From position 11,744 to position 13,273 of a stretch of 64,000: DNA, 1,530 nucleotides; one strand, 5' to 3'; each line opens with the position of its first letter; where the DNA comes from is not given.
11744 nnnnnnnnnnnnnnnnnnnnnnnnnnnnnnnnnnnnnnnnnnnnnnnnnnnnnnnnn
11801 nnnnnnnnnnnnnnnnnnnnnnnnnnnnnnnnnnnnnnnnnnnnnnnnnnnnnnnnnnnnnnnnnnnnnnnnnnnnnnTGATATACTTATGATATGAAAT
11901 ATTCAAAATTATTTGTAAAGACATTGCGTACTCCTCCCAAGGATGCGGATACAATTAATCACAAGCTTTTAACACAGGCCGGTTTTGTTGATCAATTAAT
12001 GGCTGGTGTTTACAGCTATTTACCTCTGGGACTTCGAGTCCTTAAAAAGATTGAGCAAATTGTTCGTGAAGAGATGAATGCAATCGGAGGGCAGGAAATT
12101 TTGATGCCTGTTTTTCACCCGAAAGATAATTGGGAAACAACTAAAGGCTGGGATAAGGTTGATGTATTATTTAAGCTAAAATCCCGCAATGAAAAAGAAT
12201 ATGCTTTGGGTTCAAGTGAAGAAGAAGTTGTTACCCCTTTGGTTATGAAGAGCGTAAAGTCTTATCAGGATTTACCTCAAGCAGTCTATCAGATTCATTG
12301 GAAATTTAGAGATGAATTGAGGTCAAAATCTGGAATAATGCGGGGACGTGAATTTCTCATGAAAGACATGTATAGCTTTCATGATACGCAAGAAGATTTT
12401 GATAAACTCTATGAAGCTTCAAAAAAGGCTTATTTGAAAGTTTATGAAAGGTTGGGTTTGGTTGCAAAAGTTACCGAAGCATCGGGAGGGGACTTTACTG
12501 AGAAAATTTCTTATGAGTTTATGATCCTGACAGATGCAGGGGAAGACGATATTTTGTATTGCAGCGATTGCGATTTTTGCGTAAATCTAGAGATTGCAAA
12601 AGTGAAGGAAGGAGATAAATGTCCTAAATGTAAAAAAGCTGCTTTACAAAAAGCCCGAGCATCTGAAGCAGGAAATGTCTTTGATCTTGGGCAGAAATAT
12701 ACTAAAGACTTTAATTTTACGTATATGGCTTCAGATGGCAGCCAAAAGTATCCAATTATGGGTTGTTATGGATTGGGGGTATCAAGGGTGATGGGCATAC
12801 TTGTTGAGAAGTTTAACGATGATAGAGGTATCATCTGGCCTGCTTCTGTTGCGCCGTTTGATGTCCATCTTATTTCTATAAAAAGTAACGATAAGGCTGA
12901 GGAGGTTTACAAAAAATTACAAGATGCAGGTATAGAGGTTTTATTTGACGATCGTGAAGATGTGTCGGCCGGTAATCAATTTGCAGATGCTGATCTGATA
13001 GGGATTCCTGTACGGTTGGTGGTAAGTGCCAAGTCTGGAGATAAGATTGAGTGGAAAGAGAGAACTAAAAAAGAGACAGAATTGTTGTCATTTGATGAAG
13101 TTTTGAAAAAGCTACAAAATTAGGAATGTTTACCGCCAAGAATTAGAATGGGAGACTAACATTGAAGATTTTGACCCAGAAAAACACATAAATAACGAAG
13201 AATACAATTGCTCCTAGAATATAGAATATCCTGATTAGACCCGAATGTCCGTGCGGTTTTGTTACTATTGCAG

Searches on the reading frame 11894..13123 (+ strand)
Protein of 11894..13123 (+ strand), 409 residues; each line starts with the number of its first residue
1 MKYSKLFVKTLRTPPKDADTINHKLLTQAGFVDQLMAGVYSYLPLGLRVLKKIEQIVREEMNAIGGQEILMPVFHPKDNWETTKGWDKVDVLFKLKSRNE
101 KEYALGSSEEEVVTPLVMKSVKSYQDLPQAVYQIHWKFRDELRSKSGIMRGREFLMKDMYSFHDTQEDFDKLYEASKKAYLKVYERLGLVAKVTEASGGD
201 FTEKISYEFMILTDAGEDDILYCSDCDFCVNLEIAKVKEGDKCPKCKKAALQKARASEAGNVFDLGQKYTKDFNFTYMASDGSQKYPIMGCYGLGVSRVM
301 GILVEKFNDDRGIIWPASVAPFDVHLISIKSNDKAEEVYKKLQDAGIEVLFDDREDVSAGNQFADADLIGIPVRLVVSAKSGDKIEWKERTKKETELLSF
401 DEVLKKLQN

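Call 10: search_protein_families(library=pfam, proteins=[window:11894-13123:+])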
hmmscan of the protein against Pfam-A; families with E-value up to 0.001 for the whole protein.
window:11894-13123:+ (409 aa): 2 families
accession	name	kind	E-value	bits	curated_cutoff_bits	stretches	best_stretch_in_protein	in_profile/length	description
PF00587.30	tRNA-synt_2b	-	1.9e-30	106.7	29.3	1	93-306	1-178/179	tRNA synthetase class II core domain (G, H, P, S and T)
PF03129.25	HGTP_anticodon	-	6.1e-17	62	21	1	327-409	5-93/94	Anticodon binding domain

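Call 12: search_protein_families(library=ncbifam, proteins=[window:11894-13123:+])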
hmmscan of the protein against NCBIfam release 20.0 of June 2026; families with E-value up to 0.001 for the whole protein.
window:11894-13123:+ (409 aa): 9 families
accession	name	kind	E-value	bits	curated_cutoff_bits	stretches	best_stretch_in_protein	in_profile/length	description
NF006625.0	PRK09194.1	equivalog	1.2e-149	499.8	558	2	1-236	1-237/559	proline--tRNA ligase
TIGR00409.1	proS_fam_II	equivalog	7.8e-136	454.2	306.7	2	1-237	1-238/568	proline--tRNA ligase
NF008979.1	PRK12325.1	exception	2e-120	402.6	550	1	1-407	1-436/437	proline--tRNA ligase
TIGR00408.1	proS_fam_I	equivalog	2.8e-41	141.9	437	2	249-408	211-378/475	proline--tRNA ligase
TIGR00418.1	thrS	equivalog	2.1e-30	106.1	383.65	1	31-409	185-563/565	threonine--tRNA ligase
NF003068.0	PRK03991.1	equivalog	2.7e-15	55.8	484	1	116-408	296-589/613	threonine--tRNA ligase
NF003211.1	PRK04173.1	equivalog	2.4e-13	49.8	312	2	315-385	358-432/454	glycine--tRNA ligase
TIGR00389.1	glyS_dimeric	equivalog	2.4e-12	46.2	243.3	1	125-186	180-241/565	glycine--tRNA ligase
TIGR00442.1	hisS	equivalog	2.3e-07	30.1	286.75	0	36-157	3-123/406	histidine--tRNA ligase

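Call 13: find_related_loci(query=window:11894-13120:+, collection=genome_contigs, flank=4000)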
Query window:11894-13120:+ (409 aa) in genome_contigs; peptide patterns used: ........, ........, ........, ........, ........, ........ (x = any residue, [..] = any of these).
600 stretches matched a pattern (row limit reached: there are more); 590 encode a relative of the query (tblastn E <= 1e-3); the best 80 are kept; 80 distinct loci.
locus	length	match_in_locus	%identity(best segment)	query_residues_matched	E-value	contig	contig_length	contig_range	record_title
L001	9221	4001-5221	72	1-402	0e+0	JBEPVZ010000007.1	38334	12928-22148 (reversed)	MAG: Candidatus Daviesbacteria bacterium isolate 22E.vamb.044 NODE_892_length_38334_cov_7.059510, whole genome shotgun s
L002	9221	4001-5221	67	1-408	0e+0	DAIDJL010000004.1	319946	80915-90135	MAG TPA_asm: Candidatus Parcubacteria bacterium isolate clean384 k141_1411868, whole genome shotgun sequence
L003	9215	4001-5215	65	1-404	0e+0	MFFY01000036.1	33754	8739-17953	MAG: Candidatus Falkowbacteria bacterium RIFCSPLOWO2_12_FULL_45_13 rifcsplowo2_12_scaffold_3197, whole genome shotgun se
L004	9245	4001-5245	63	1-407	0e+0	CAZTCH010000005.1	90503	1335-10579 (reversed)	MAG TPA_asm: uncultured Candidatus Saccharibacteria bacterium isolate SRP286056_co1_73 genome assembly, contig: NODE_188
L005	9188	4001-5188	66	1-398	0e+0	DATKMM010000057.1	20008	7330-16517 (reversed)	MAG TPA_asm: Candidatus Paceibacterota bacterium isolate SMAG_U14711 k141_5274755, whole genome shotgun sequence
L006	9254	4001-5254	63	1-407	0e+0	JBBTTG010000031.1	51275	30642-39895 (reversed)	MAG: Patescibacteria group bacterium isolate H32-bin131_1 H32_bin131_1_000000000031, whole genome shotgun sequence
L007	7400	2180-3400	64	1-403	2e-179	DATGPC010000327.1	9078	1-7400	MAG TPA_asm: Thermomicrobiales bacterium isolate SMAG_U10385 k141_6025539, whole genome shotgun sequence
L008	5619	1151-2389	61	1-403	0e+0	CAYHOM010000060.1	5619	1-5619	MAG TPA_asm: uncultured Gammaproteobacteria bacterium isolate ERP119705_co15_210 genome assembly, contig: NODE_19033_len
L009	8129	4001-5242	63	1-407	3e-179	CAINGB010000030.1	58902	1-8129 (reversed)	Candidatus Uhrbacteria bacterium isolate LJ_bin-3226 genome assembly, contig: bin-3226:30/48, whole genome shotgun seque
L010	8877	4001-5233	62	1-409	2e-178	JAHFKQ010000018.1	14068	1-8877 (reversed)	MAG: Candidatus Collierbacteria bacterium isolate nzgw413 NODE_4272_length_14069_cov_3.380843, whole genome shotgun sequ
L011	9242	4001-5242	62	1-408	3e-178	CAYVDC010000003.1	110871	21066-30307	MAG TPA_asm: uncultured Candidatus Saccharibacteria bacterium isolate SRP170004_co1_265 genome assembly, contig: NODE_18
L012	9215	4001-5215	62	4-408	8e-178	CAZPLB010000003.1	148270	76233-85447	MAG TPA_asm: uncultured Gammaproteobacteria bacterium isolate SRP200132_co2_495 genome assembly, contig: NODE_20_length_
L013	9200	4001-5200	64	1-395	3e-177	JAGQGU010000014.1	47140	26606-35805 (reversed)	MAG: Thermomicrobiales bacterium isolate HKST-UBA75 2009_4306, whole genome shotgun sequence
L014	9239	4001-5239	62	1-408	7e-177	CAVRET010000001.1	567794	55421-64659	MAG: uncultured bacterium isolate MFD04463.bin.1.58 genome assembly, contig: contig_10049, whole genome shotgun sequence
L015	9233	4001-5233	62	1-409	2e-176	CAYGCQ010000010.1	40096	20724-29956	MAG TPA_asm: uncultured Pseudomonadales bacterium isolate ERP113451_co1_16 genome assembly, contig: NODE_1020_length_400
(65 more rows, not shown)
